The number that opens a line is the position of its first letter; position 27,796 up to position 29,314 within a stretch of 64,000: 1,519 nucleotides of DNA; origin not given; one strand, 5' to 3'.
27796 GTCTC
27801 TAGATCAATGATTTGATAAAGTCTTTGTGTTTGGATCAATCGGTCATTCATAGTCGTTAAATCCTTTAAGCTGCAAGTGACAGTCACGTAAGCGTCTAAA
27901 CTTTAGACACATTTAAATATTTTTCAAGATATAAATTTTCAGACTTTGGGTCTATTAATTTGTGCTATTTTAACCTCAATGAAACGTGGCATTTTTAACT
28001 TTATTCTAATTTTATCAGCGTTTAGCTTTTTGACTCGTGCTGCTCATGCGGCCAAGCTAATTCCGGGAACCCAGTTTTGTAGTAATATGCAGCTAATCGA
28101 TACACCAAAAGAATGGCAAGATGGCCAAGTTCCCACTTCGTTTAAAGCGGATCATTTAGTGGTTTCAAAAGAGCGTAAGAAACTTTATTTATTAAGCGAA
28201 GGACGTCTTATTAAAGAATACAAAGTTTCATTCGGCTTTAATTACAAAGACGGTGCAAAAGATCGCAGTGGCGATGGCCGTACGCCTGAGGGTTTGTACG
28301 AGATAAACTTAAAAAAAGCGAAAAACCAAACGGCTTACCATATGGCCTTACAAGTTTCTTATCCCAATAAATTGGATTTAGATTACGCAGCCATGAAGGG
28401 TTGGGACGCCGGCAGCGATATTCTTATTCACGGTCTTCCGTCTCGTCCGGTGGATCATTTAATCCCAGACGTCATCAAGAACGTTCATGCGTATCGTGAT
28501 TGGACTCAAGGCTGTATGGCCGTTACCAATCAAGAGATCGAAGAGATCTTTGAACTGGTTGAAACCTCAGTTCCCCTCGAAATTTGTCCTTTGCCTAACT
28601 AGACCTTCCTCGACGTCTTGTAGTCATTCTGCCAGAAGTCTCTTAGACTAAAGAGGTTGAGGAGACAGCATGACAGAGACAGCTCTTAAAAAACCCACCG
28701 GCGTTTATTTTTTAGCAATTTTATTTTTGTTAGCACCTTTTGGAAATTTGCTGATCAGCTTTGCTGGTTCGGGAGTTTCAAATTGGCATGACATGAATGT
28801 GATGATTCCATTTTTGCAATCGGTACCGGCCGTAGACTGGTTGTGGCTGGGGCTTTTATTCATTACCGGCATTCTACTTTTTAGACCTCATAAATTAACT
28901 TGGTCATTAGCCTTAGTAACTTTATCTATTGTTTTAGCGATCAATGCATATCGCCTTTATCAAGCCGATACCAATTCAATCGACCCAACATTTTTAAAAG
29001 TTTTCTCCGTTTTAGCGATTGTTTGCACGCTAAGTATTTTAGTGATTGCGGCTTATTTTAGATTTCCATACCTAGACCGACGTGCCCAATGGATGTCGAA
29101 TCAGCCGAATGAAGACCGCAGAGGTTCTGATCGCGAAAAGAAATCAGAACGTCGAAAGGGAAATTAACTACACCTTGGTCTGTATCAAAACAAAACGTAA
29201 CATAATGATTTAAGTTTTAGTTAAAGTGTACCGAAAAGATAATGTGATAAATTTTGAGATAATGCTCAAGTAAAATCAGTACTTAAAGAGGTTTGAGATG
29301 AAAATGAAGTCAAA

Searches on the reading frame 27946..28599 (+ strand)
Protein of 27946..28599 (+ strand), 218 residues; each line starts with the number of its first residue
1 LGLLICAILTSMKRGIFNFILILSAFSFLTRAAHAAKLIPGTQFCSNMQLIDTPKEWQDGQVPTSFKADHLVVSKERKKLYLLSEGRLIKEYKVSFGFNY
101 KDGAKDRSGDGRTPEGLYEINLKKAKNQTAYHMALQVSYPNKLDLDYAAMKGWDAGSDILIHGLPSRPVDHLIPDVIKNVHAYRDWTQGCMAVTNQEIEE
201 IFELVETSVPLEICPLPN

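Call 4: search_protein_families(library=pfam, proteins=[window:27946-28599:+], max_evalue=1)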
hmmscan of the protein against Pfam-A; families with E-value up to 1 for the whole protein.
window:27946-28599:+ (218 aa): 1 family
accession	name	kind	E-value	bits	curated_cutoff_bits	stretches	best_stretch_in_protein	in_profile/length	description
PF03734.19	YkuD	-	1.2e-16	62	23.4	1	69-210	2-143/146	L,D-transpeptidase catalytic domain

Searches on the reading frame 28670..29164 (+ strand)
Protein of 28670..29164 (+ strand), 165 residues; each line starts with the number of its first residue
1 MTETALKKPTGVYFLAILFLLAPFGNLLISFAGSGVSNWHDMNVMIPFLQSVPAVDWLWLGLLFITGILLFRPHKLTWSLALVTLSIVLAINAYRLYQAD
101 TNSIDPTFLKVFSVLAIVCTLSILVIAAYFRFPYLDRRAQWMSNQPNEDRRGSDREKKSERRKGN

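Call 4: search_protein_families(library=pfam, proteins=[window:28670-29164:+], max_evalue=1)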
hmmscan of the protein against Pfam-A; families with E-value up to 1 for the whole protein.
window:28670-29164:+ (165 aa): 8 families
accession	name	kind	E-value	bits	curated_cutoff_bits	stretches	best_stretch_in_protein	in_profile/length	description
PF04608.18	PgpA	-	0.012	16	28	1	63-144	25-111/141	Phosphatidylglycerophosphatase A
PF20967.2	MASE7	-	0.027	14.7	26.2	1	68-136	105-173/183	MASE7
PF08592.16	Anthrone_oxy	-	0.031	14.9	27.3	1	80-149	15-76/106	Anthrone oxygenase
PF16995.10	tRNA-synt_2_TM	-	0.032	14.4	26.8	1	49-138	44-131/215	Transmembrane region of lysyl-tRNA synthetase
PF13858.11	DUF4199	-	0.046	14.6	32.3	1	60-132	6-91/165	Protein of unknown function (DUF4199)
PF06161.16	DUF975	-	0.069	13.4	34.8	1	43-135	78-172/243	Protein of unknown function (DUF975)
PF20563.3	DUF6773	-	0.089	13.1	27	1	77-128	89-142/163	Family of unknown function (DUF6773)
PF20048.4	DUF6450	-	0.14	12.5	25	1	76-112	19-53/68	Domain of unknown function (DUF6450)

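Call 5: search_protein_families(library=ncbifam, proteins=[window:28670-29164:+], max_evalue=1)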
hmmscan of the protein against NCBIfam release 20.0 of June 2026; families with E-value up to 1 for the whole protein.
window:28670-29164:+ (165 aa): 1 family
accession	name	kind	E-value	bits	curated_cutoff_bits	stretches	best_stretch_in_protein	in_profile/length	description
NF043039.1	HgcAB_like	equivalog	0.39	10.2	285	1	54-129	159-237/350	HgcAB-like fusion protein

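Call 42: search_protein_families(library=pfam, alignment_id=A3, max_evalue=0.01)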
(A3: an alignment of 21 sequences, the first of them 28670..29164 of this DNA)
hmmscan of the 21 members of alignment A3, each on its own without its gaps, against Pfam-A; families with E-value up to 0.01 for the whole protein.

A. member 1, window:28670-29164:+ (165 aa): 0 families

B. families by the number of members that match (of 21 scanned): 5 families
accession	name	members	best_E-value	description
PF07238.19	PilZ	9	5e-07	PilZ domain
PF17367.7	NiFe_hyd_3_EhaA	1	0.0008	NiFe-hydrogenase-type-3 Eha complex subunit A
PF18916.5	Lycopene_cyc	1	0.0028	Lycopene cyclase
PF16995.10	tRNA-synt_2_TM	1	0.0058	Transmembrane region of lysyl-tRNA synthetase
PF08592.16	Anthrone_oxy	1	0.0083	Anthrone oxygenase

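Call 75: search_protein_families(library=padloc, proteins=[window:28670-29164:+], max_evalue=0.1)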
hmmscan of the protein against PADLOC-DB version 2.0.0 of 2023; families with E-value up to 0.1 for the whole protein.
window:28670-29164:+ (165 aa): 0 families
